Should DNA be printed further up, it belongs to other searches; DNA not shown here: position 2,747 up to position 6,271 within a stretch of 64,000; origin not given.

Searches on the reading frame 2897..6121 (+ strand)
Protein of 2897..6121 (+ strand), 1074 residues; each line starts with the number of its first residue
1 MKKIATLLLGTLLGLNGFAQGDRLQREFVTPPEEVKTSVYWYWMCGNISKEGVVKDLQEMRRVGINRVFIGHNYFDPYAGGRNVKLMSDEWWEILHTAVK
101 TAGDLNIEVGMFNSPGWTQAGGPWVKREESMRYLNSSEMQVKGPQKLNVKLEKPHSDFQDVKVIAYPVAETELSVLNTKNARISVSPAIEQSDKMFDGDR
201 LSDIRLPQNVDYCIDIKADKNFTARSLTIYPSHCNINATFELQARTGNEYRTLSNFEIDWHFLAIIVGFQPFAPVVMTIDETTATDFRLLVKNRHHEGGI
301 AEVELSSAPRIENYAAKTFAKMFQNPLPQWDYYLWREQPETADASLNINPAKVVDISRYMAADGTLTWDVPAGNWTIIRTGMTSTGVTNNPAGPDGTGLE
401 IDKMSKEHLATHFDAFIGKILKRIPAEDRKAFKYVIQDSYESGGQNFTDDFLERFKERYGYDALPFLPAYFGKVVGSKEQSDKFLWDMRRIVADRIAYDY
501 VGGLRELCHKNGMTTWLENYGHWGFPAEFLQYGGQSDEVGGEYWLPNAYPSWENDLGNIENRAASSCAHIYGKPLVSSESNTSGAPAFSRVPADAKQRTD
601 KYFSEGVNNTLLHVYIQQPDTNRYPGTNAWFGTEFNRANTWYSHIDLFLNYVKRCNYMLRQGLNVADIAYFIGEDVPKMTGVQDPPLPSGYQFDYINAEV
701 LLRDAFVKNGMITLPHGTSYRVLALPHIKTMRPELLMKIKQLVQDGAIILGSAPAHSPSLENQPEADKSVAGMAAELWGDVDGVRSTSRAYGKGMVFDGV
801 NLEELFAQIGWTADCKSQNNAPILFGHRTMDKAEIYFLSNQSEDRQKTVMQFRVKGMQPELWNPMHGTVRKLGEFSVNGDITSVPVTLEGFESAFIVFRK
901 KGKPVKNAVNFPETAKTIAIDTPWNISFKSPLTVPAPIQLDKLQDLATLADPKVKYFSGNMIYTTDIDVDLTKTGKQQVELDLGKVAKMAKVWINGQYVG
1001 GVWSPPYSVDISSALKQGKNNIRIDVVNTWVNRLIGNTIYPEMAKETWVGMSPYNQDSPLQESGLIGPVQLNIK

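Call 57: search_protein_families(library=pfam, proteins=[window:2897-6121:+], max_evalue=0.00001)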
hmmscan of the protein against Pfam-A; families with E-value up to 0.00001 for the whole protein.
window:2897-6121:+ (1074 aa): 3 families
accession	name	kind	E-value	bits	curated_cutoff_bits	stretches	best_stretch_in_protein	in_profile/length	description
PF17132.9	Glyco_hydro_106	-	9e-220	732.4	29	1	30-872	2-739/743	alpha-L-rhamnosidase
PF02837.24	Glyco_hydro_2_N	-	3.2e-09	37.4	28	1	915-1030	31-136/169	Glycosyl hydrolases family 2, sugar binding domain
PF22666.2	Glyco_hydro_2_N2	-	1.7e-08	35.2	27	1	959-1030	48-121/167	Glycosyl hydrolase 2 galactose-binding domain-like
